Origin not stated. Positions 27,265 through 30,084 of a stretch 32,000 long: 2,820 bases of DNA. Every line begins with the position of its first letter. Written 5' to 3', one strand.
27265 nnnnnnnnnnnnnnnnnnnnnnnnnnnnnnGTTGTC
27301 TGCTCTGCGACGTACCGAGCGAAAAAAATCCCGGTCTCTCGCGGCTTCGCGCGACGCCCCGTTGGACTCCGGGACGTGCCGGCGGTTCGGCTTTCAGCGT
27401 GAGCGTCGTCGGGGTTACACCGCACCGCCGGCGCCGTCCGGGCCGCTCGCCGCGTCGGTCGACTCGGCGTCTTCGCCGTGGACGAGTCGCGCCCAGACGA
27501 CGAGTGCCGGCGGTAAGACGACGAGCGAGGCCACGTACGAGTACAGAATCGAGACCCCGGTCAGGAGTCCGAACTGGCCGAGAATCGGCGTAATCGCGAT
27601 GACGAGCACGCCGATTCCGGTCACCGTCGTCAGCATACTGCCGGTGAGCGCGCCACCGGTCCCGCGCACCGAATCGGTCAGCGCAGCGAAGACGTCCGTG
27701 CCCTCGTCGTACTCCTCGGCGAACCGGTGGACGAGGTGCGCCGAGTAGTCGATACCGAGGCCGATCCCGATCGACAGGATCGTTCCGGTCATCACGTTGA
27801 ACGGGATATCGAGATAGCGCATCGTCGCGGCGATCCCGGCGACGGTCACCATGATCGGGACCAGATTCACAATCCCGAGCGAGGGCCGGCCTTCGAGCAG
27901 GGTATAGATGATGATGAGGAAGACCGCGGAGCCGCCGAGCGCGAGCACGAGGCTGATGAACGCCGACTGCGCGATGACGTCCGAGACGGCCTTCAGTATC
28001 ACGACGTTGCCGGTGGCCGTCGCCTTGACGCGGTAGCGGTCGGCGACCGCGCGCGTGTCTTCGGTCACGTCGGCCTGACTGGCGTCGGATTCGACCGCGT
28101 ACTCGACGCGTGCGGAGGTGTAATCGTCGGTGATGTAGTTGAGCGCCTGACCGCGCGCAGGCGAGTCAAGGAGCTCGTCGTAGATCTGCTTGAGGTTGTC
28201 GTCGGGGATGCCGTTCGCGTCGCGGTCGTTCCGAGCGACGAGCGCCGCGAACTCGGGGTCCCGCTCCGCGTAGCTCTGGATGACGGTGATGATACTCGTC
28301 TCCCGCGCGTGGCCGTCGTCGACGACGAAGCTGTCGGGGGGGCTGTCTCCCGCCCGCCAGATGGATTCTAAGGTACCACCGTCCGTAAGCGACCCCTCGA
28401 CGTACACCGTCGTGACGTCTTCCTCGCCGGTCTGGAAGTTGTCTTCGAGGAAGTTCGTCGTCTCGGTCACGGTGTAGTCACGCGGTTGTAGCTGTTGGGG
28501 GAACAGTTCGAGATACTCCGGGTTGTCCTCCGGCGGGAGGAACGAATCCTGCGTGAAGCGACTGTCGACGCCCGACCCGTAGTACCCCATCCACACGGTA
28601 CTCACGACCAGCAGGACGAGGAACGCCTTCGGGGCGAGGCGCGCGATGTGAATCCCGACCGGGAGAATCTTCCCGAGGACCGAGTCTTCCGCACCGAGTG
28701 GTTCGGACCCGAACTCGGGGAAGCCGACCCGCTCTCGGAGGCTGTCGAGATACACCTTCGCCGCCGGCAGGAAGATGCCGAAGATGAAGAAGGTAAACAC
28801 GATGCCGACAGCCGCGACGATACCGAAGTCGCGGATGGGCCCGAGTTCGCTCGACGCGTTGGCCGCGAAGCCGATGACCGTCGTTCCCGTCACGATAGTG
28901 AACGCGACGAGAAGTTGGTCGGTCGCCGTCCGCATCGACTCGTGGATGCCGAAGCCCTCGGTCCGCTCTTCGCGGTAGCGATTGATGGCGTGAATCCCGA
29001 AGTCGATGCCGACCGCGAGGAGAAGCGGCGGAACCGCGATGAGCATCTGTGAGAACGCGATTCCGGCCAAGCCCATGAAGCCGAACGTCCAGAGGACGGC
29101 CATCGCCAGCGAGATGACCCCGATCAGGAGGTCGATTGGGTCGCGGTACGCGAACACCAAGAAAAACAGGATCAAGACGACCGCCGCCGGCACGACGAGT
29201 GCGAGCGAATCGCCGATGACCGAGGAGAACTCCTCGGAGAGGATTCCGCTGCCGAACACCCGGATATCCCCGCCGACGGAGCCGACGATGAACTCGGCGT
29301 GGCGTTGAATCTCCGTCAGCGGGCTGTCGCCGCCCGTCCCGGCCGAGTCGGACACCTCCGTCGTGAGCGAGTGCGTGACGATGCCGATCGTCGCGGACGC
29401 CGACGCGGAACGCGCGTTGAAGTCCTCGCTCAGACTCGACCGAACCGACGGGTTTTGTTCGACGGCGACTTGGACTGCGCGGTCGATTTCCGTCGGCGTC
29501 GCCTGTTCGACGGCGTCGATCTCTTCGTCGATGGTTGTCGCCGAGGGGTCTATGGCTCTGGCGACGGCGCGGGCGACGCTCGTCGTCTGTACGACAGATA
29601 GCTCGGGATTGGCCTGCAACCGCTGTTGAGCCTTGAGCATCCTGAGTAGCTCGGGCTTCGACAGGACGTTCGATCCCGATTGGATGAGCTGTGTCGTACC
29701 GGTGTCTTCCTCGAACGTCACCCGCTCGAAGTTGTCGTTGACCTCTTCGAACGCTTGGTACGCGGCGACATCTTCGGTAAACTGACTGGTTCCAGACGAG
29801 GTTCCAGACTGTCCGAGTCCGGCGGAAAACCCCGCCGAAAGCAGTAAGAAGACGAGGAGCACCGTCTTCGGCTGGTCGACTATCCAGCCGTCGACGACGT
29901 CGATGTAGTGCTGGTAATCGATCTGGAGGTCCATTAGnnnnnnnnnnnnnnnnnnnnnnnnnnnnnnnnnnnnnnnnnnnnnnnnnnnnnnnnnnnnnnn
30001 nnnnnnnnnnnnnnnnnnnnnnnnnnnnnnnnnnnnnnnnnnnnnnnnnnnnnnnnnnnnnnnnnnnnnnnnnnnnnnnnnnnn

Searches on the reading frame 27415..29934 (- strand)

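Call 83: search_protein_families(library=pfam, proteins=[window:27415-29934:-], max_evalue=0.001)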
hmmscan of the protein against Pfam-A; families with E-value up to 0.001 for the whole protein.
window:27415-29934:- (839 aa): 3 families
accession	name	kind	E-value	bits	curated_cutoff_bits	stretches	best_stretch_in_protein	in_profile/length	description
PF03176.21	MMPL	-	1.3e-33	116.8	20.5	2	127-392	49-298/333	MMPL family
PF02460.24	Patched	-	7.7e-13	48.9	23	1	262-389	24-150/156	Patched SSD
PF12349.14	Sterol-sensing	-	4.3e-08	33.6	22.3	1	270-388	10-128/153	Sterol-sensing domain of SREBP cleavage-activation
